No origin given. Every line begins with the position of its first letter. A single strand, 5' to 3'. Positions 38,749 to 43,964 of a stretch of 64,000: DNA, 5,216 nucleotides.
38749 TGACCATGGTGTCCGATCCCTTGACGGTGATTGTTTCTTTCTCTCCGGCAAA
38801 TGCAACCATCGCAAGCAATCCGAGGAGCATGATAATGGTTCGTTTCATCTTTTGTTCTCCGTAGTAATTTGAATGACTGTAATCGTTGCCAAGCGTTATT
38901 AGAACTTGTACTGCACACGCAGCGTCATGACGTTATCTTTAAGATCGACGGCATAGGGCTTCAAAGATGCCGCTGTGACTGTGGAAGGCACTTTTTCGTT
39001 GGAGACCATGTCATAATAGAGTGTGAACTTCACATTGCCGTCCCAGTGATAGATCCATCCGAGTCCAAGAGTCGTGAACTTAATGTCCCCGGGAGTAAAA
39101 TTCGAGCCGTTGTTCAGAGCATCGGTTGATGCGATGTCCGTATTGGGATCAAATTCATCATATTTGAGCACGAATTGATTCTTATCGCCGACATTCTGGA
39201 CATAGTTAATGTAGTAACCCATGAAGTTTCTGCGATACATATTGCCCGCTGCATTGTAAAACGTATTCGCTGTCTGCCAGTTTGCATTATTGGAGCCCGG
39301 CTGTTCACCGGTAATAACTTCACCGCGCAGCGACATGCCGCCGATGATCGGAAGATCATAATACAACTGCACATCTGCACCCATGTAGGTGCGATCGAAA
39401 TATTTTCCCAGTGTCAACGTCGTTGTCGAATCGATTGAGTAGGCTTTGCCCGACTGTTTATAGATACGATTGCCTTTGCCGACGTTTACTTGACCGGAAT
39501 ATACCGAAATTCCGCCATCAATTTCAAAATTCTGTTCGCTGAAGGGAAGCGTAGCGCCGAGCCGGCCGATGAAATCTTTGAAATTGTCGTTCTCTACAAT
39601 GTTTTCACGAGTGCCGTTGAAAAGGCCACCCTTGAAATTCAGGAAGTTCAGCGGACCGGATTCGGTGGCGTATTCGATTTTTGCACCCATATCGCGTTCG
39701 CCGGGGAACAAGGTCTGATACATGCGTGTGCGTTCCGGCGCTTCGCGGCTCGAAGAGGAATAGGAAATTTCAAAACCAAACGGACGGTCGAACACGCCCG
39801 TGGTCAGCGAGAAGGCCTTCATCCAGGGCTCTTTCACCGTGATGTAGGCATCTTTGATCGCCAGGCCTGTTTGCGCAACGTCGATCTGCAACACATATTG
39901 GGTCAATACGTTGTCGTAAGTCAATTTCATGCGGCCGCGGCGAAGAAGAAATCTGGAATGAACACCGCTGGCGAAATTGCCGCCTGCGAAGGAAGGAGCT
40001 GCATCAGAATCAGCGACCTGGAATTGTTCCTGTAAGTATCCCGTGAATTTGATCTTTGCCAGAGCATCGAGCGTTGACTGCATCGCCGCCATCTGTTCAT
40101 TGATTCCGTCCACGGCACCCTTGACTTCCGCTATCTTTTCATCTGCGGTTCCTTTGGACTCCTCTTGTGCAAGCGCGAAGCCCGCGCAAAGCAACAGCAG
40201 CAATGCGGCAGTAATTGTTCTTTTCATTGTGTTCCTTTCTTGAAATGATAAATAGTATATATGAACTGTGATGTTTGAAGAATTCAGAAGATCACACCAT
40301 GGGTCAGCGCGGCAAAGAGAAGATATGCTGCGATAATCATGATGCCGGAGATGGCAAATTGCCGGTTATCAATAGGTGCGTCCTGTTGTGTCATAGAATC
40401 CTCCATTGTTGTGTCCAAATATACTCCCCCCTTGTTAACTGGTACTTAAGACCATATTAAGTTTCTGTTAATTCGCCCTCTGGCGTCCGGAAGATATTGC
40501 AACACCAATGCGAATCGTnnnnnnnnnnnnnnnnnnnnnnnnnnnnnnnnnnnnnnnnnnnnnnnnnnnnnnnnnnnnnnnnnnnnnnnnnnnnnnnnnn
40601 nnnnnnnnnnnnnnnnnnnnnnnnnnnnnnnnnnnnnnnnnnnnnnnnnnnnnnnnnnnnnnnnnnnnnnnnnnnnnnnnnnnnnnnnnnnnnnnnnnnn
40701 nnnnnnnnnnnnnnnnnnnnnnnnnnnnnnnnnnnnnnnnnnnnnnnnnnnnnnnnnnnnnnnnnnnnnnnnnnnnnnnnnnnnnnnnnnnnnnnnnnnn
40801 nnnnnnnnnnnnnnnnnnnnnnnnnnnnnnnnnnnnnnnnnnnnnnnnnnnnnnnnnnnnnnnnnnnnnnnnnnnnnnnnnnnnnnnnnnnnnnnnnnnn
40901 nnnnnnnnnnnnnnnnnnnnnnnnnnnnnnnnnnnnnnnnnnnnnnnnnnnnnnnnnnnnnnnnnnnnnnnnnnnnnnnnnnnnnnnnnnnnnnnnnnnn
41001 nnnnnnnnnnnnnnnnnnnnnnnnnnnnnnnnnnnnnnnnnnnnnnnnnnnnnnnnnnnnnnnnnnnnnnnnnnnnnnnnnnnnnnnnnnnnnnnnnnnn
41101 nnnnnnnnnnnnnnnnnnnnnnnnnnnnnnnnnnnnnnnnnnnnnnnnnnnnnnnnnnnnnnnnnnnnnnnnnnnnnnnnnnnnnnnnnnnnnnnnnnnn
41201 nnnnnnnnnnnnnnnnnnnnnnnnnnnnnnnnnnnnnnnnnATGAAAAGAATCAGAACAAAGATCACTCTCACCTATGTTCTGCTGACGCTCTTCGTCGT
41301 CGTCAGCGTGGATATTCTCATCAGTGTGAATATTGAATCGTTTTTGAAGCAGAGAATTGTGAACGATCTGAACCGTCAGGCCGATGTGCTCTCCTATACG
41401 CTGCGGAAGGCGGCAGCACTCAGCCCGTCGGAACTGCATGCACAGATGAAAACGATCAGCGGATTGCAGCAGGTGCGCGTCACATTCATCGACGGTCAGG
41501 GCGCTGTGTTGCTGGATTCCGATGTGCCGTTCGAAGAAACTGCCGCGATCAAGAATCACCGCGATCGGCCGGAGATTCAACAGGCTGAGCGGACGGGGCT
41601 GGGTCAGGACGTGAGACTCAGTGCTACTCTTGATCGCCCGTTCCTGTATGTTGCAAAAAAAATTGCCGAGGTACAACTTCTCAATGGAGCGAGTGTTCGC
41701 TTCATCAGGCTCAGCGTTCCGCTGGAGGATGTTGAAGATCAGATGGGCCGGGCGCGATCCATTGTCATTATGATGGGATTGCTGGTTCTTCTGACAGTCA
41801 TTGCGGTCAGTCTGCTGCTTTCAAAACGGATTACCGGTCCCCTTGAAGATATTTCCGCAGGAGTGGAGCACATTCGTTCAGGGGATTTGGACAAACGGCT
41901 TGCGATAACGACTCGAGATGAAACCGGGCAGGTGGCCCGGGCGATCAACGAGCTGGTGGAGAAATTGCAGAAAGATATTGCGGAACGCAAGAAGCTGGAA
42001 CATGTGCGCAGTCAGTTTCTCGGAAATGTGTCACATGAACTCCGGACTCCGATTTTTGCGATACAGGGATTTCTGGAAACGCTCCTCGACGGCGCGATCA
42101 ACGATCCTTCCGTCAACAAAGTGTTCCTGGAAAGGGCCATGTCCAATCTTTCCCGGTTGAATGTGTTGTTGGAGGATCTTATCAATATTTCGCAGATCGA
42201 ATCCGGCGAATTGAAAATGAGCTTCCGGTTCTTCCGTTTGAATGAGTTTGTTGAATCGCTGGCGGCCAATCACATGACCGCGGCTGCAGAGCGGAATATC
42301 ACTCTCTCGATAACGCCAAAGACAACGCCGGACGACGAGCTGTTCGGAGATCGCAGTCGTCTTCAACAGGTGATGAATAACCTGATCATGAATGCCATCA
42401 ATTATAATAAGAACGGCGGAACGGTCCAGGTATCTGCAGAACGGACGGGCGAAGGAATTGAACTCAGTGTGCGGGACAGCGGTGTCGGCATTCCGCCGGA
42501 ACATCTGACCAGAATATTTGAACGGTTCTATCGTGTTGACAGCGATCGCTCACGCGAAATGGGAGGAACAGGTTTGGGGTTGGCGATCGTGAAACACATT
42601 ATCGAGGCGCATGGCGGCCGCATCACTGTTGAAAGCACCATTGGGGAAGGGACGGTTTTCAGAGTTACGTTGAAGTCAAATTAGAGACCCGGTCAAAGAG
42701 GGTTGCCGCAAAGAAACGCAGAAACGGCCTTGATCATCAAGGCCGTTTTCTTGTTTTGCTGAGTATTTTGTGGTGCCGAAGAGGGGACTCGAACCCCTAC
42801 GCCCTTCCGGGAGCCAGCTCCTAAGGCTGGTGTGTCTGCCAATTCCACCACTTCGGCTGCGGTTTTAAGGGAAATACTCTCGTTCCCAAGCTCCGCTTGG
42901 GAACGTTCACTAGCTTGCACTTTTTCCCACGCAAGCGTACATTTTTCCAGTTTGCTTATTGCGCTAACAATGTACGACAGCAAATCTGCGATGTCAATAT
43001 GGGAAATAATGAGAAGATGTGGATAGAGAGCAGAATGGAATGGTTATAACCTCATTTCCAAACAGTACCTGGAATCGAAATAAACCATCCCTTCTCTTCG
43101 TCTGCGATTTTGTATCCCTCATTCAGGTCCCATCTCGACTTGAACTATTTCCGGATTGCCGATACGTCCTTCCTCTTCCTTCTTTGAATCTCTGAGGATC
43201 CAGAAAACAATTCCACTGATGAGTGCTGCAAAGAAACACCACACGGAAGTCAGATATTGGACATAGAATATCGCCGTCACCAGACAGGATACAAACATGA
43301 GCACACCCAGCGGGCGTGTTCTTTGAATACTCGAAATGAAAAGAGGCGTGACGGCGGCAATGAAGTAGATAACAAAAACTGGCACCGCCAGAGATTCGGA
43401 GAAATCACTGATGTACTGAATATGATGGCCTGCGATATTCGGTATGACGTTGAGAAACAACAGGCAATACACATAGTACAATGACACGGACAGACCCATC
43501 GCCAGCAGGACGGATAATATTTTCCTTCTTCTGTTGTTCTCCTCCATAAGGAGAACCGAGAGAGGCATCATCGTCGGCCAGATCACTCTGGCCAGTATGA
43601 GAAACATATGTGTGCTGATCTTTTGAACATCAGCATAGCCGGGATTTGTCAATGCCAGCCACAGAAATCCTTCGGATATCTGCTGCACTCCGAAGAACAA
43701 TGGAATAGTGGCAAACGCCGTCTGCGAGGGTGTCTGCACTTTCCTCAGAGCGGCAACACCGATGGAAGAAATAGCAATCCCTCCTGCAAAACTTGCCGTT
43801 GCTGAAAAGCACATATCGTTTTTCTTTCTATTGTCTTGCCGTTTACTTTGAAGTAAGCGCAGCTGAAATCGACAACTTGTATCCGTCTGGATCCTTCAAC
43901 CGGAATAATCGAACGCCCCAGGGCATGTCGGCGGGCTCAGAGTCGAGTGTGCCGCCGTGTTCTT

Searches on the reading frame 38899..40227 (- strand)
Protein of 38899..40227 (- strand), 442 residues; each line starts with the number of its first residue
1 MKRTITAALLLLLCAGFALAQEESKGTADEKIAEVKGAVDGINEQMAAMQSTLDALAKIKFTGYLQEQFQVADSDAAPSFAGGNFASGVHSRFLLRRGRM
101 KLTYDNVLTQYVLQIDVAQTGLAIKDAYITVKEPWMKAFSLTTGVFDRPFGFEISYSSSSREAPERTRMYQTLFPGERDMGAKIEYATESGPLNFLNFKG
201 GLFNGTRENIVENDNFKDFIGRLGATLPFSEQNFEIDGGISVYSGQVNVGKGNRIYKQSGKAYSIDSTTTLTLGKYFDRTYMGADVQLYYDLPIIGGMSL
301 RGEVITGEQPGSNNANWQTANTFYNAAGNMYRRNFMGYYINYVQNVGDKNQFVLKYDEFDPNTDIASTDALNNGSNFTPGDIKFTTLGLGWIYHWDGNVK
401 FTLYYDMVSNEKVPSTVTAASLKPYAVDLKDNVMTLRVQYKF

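Call 52: search_protein_families(library=pfam, proteins=[window:38899-40227:-], max_evalue=0.001)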
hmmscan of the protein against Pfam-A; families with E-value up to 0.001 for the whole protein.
window:38899-40227:- (442 aa): 1 family
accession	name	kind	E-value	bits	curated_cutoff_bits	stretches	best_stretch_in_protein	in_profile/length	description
PF07396.17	Porin_O_P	-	0.00072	19.3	20.9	0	109-442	44-370/370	Phosphate-selective porin O and P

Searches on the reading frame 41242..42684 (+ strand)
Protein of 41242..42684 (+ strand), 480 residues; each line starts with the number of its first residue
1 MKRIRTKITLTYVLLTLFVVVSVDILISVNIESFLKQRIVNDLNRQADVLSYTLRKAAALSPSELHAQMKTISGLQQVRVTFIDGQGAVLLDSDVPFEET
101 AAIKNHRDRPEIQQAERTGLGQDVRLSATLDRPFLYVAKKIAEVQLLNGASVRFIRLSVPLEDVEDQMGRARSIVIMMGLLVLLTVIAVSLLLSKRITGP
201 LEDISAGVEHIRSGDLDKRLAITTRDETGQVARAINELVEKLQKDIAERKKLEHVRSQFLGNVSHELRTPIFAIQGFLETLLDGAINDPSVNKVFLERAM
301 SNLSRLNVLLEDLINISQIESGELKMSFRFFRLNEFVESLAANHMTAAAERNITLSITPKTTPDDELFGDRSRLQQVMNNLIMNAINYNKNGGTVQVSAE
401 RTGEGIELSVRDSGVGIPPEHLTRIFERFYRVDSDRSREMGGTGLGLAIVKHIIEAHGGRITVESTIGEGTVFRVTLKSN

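Call 53: search_protein_families(library=pfam, proteins=[window:41242-42684:+], max_evalue=0.001)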
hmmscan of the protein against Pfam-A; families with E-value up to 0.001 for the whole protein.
window:41242-42684:+ (480 aa): 4 families
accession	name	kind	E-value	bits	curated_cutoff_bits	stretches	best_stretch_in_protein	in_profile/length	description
PF02518.31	HATPase_c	-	4.7e-34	117.6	26.4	1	369-478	1-108/111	Histidine kinase-, DNA gyrase B-, and HSP90-like ATPase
PF00512.31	HisKA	-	1.7e-16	60.4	26.9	1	256-322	2-66/66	His Kinase A (phospho-acceptor) domain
PF00672.30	HAMP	-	2e-14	54.1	25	1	192-243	1-52/53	HAMP domain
PF13581.12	HATPase_c_2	-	1.8e-06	28.5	27.4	1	373-457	31-112/127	Histidine kinase-like ATPase domain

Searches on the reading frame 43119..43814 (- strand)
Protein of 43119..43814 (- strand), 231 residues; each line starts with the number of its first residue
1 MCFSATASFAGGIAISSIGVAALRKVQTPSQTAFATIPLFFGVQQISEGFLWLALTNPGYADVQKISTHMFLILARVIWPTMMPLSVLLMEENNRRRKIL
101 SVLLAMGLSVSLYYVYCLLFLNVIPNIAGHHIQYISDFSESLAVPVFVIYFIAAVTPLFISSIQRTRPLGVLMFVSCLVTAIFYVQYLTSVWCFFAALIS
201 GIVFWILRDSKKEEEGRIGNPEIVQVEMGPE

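Call 53: search_protein_families(library=pfam, proteins=[window:43119-43814:-], max_evalue=0.001)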
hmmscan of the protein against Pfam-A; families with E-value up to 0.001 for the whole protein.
window:43119-43814:- (231 aa): 1 family
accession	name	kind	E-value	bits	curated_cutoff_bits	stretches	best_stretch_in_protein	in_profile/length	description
PF20334.3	DUF6629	-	2.9e-28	99.5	27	1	1-209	1-200/209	Family of unknown function (DUF6629)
